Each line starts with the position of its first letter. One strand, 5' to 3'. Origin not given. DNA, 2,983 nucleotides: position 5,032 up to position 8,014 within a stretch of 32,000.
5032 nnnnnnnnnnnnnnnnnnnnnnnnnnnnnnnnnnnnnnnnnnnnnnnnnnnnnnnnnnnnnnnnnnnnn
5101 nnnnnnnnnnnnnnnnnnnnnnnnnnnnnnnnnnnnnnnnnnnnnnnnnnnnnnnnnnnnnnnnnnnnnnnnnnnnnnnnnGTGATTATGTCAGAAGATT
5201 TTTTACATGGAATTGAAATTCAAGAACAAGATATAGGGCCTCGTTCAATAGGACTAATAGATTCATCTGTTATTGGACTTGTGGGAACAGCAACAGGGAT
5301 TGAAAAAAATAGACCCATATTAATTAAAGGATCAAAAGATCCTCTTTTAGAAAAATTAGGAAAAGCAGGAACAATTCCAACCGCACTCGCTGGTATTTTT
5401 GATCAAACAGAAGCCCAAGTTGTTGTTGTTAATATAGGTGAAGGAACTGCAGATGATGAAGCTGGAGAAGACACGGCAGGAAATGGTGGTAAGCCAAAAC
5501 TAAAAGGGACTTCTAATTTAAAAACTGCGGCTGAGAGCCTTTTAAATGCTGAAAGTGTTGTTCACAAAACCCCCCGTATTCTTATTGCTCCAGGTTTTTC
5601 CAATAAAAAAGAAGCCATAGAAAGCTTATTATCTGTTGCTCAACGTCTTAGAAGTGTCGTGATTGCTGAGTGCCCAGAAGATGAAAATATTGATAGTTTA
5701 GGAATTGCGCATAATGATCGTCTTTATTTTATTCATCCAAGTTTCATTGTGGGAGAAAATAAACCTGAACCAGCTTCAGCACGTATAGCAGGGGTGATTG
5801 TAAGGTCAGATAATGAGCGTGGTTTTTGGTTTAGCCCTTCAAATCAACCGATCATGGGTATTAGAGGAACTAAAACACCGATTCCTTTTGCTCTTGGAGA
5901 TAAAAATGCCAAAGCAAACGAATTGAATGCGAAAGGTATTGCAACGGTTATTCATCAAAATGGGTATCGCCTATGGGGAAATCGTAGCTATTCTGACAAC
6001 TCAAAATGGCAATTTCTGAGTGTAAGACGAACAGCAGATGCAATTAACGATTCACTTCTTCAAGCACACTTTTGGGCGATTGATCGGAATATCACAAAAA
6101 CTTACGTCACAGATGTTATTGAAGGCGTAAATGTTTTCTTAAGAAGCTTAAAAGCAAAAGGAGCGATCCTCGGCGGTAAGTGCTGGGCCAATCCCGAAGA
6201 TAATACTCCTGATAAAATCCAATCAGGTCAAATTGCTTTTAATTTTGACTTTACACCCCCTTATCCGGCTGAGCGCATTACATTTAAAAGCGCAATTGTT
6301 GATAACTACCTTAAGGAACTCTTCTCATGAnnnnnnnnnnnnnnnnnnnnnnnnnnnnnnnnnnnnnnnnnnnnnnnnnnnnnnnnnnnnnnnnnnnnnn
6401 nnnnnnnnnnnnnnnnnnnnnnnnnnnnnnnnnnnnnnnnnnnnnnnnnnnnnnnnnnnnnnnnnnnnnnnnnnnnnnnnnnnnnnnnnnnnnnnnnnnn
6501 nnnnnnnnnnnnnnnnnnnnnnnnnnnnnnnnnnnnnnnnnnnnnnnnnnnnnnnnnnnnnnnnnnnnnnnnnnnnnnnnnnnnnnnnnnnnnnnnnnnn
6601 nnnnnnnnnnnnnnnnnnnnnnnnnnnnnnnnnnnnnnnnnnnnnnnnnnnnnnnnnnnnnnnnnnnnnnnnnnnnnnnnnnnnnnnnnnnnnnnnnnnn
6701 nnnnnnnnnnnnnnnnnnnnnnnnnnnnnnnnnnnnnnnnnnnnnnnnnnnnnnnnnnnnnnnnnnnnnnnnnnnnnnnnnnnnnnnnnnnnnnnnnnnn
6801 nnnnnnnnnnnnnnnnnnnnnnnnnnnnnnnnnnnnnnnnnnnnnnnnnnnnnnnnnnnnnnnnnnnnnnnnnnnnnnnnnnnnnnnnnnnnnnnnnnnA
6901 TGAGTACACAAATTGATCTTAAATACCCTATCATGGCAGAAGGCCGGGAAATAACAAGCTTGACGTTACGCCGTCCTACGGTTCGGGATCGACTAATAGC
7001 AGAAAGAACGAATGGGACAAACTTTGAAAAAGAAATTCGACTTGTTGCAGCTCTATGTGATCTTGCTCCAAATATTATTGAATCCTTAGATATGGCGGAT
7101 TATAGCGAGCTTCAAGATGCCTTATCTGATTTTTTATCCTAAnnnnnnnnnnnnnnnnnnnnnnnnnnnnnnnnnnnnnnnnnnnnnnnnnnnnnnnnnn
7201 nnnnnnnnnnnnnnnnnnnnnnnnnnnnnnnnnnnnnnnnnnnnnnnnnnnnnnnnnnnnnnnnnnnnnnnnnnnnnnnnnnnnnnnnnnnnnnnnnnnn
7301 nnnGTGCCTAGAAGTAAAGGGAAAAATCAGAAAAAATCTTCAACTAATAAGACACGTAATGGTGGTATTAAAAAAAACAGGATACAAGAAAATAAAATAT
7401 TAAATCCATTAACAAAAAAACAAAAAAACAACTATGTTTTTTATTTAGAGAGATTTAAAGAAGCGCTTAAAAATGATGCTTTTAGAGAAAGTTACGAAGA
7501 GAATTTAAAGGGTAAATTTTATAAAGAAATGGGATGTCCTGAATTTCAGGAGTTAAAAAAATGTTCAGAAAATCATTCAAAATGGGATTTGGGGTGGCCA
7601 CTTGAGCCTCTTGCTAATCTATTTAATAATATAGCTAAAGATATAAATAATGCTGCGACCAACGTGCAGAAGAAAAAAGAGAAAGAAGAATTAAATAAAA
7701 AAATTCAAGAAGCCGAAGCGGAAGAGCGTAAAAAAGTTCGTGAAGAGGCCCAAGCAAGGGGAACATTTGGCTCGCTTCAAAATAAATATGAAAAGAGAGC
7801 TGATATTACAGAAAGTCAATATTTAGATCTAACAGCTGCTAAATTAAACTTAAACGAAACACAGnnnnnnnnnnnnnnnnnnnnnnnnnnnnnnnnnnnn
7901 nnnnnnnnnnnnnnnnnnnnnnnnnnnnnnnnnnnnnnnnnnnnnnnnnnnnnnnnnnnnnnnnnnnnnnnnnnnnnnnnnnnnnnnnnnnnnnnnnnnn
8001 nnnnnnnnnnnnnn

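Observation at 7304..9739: The tape-measure slot holds an atypical Lys/Glu-rich protein with a c-Myc-like NLS motif flanked by a duplicated 20-aa motif: possible ejected tape-measure effector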

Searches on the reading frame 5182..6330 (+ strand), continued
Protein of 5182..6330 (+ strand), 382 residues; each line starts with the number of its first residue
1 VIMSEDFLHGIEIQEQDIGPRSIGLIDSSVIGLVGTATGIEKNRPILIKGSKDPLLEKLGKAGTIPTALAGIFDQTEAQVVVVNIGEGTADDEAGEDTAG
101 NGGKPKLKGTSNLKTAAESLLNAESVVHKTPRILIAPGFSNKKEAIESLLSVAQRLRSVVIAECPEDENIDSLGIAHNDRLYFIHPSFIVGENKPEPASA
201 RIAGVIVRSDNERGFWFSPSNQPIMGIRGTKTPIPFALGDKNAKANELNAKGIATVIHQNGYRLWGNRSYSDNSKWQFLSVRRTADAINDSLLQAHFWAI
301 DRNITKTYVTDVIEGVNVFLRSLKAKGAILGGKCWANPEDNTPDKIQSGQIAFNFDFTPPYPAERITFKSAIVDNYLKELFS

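Call 78: find_related_loci(query=A2, collection=genome_contigs, flank=7000)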
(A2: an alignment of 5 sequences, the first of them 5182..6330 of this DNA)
Query A2 (382 aa) in genome_contigs; peptide patterns used: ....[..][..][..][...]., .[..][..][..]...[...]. (x = any residue, [..] = any of these).
510 stretches matched a pattern; 448 encode a relative of the query (tblastn E <= 1e-3); the best 80 are kept; 80 distinct loci.
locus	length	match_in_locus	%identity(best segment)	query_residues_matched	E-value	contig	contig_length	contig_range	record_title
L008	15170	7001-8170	50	7-382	3e-124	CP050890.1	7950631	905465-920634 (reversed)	MAG: Thiohalocapsa sp. PB-PSB1 isolate PB-PSB1-LS01-2011a chromosome, complete genome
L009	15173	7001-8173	51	3-381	1e-123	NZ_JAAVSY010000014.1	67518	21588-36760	Haematospirillum sp. H4485 H4485_14, whole genome shotgun sequence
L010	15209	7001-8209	50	2-382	1e-122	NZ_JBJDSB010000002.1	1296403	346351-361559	Desulfobaculum sp. SPO524 2, whole genome shotgun sequence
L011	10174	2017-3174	50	2-380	3e-122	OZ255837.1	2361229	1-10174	MAG: Cardiobacteriaceae bacterium isolate cf3a167d-8d49-43ac-8349-44206e40accf genome assembly, chromosome: 1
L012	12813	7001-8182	50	1-381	3e-122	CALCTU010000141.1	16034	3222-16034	MAG TPA_asm: uncultured Alphaproteobacteria bacterium isolate ERR598976_bin.56_CONCOCT_v1.1_MAG genome assembly, contig:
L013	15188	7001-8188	50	3-381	5e-121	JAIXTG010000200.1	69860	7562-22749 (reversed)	MAG: Oxalobacteraceae bacterium isolate C8_MAG_00032 pond_C8_MAG_00032_000000000077, whole genome shotgun sequence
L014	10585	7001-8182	49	1-381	2e-121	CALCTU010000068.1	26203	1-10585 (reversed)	MAG TPA_asm: uncultured Alphaproteobacteria bacterium isolate ERR598976_bin.56_CONCOCT_v1.1_MAG genome assembly, contig:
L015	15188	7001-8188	50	3-381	6e-121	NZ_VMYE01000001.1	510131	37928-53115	Extensimonas perlucida strain HX2-24 Scaffold1, whole genome shotgun sequence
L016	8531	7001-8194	50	3-381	5e-121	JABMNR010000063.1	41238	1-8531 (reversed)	MAG: Alphaproteobacteria bacterium isolate bin.590 k141_1988150, whole genome shotgun sequence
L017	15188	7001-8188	50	3-381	6e-121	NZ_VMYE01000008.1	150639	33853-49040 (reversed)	Extensimonas perlucida strain HX2-24 Scaffold8, whole genome shotgun sequence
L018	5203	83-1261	50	3-382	2e-121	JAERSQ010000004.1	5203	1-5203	MAG: Proteobacteria bacterium isolate BH10 c_000000000072, whole genome shotgun sequence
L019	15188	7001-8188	49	3-381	1e-120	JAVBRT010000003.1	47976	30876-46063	MAG: Azonexus sp. isolate EPI_MAG_00203 c_000002316837, whole genome shotgun sequence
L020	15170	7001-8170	50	3-381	1e-120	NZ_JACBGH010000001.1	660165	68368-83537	Thiomicrorhabdus cannonii strain HH3 2873448755_Ga0438910_01, whole genome shotgun sequence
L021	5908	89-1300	50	2-382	1e-120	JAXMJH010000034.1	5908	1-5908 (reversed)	MAG: Lysobacteraceae bacterium isolate G7_concoct.bin.32 k141_42896, whole genome shotgun sequence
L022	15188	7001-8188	50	3-381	7e-120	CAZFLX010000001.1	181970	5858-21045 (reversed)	MAG TPA_asm: uncultured Francisella sp. isolate SRP220891_co1_283 genome assembly, contig: NODE_73_length_181970_cov_36.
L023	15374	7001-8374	46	7-382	6e-120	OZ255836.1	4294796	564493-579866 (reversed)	MAG: Gammaproteobacteria bacterium isolate ca7a236c-5591-4785-93cc-85d1117cbe75 genome assembly, chromosome: 1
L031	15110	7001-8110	50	7-382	8e-118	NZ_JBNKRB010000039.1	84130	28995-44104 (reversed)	MAG: Gynuella sp. isolate B2.bin.5.orig k141_707164, whole genome shotgun sequence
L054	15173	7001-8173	51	7-382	3e-114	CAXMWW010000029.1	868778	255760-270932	MAG: uncultured Sulfitobacter sp. isolate c7aa7673-099f-424b-b76d-a1e9a7826d04 genome assembly, contig: contig_29, whole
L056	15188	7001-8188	48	3-381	4e-114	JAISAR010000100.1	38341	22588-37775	MAG: Rickettsiales bacterium isolate Gx481_bin163 k119_3238547, whole genome shotgun sequence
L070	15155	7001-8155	49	3-380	6e-113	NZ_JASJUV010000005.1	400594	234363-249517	Pseudoalteromonas ardens strain R96 NODE_5_length_400594_cov_26.251161, whole genome shotgun sequence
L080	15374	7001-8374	58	7-382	3e-112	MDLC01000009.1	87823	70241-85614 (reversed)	Candidatus Endobugula sertula isolate AB1-4 AB835_contig000009, whole genome shotgun sequence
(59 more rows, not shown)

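Call 82: search_protein_families(library=pfam, proteins=[L023:11458-13422:+, L031:9877-10905:+, L080:10034-11248:+, L070:9227-12991:+, L054:9154-12972:+, L056:9072-11243:+], max_evalue=0.01)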
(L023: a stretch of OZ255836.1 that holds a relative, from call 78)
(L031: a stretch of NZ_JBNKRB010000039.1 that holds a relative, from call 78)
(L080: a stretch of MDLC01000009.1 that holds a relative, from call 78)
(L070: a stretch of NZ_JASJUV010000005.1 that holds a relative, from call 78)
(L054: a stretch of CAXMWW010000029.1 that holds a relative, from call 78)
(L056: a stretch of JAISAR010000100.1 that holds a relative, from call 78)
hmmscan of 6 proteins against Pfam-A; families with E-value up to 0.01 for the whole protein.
L023:11458-13422:+ (654 aa): 3 families
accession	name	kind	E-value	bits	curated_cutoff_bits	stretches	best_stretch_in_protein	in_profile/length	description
PF14702.12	hGDE_central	-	1.2e-07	32.1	27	0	279-292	205-218/247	Central domain of human glycogen debranching enzyme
PF00512.31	HisKA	-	1.2e-07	32.1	26.9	0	281-309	18-46/66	His Kinase A (phospho-acceptor) domain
PF22270.1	MlrA_helical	-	0.00042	20.8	27.7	0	334-365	22-53/75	Transcriptional regulator MlrA, helical domain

L031:9877-10905:+ (342 aa): 0 families

L080:10034-11248:+ (404 aa): 0 families

L070:9227-12991:+ (1254 aa): 1 family
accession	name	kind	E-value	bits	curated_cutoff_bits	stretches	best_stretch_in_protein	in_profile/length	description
PF13488.11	Gly-zipper_Omp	-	0.0017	18.7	25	1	939-978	1-42/46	Glycine zipper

L054:9154-12972:+ (1272 aa): 5 families
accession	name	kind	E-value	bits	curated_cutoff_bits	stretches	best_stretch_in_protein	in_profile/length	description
PF10473.14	CENP-F_leu_zip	-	2e-08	34.8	34.5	2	552-617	43-102/140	Leucine-rich repeats of kinetochore protein Cenp-F/LEK1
PF10805.13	DUF2730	-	5.1e-07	30.2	24.9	0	540-574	56-90/102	Protein of unknown function (DUF2730)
PF08638.16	Med14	-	0.0003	20.7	25.6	0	588-653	82-148/191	Mediator complex subunit MED14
PF06818.20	Fez1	-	0.0016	19.4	34.4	0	20-96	38-114/199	Fez1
PF18595.6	Nuf2_DHR10-like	-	0.0019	18.7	28.4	1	2-96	15-105/117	Nuf2, DHR10-like domain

L056:9072-11243:+ (723 aa): 2 families
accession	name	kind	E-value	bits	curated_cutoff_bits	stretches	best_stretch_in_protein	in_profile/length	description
PF10145.14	PhageMin_Tail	-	8e-42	143.8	33.2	1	215-417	2-201/201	Phage-related minor tail protein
PF20155.4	TMP_3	-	0.00083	19.6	41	1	185-278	2-99/192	Tape measure protein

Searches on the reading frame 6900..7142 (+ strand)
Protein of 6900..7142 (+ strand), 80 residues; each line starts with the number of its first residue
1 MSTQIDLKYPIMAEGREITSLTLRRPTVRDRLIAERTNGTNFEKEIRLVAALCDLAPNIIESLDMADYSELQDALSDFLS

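Call 5: search_protein_families(library=pfam, proteins=[window:6900-7142:+], max_evalue=0.01)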
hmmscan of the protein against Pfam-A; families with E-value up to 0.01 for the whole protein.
window:6900-7142:+ (80 aa): 1 family
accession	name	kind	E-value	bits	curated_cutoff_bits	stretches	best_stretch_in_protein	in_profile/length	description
PF10109.15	Phage_TAC_7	-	1.9e-19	69.9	25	1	5-79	2-78/79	Phage tail assembly chaperone proteins, E, or 41 or 14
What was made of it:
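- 6900..7142 (+): gpE-type tail assembly chaperone (80 aa). Pfam Phage_TAC_7, E=1.9e-19 (call 5).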

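Call 6: search_protein_families(library=phrogs, proteins=[window:6900-7142:+], max_evalue=0.01)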
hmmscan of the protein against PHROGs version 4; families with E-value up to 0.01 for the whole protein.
window:6900-7142:+ (80 aa): 3 families
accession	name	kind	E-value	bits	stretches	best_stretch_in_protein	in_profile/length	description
phrog_166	-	tail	2.7e-22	80.6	1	1-79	14-94/201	tail protein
phrog_103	-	tail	0.0002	22.1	0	3-28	24-49/119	tail protein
phrog_17026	-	unknown function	0.0011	20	1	13-79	15-82/180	-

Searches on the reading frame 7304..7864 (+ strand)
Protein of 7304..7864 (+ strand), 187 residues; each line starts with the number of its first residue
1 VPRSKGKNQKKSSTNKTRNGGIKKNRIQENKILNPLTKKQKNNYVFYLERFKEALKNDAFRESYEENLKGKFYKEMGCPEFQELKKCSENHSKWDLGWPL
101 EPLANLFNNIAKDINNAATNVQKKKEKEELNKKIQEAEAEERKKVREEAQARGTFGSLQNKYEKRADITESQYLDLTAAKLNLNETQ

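Call 53: search_protein_families(library=pfam, proteins=[window:7304-7864:+], max_evalue=10)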
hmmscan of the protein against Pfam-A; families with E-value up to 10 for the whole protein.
seq(187 aa): 1 family
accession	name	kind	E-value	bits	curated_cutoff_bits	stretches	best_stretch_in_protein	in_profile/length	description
PF09581.16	Spore_III_AF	-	3.7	8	28.3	1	100-151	36-86/185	Stage III sporulation protein AF (Spore_III_AF)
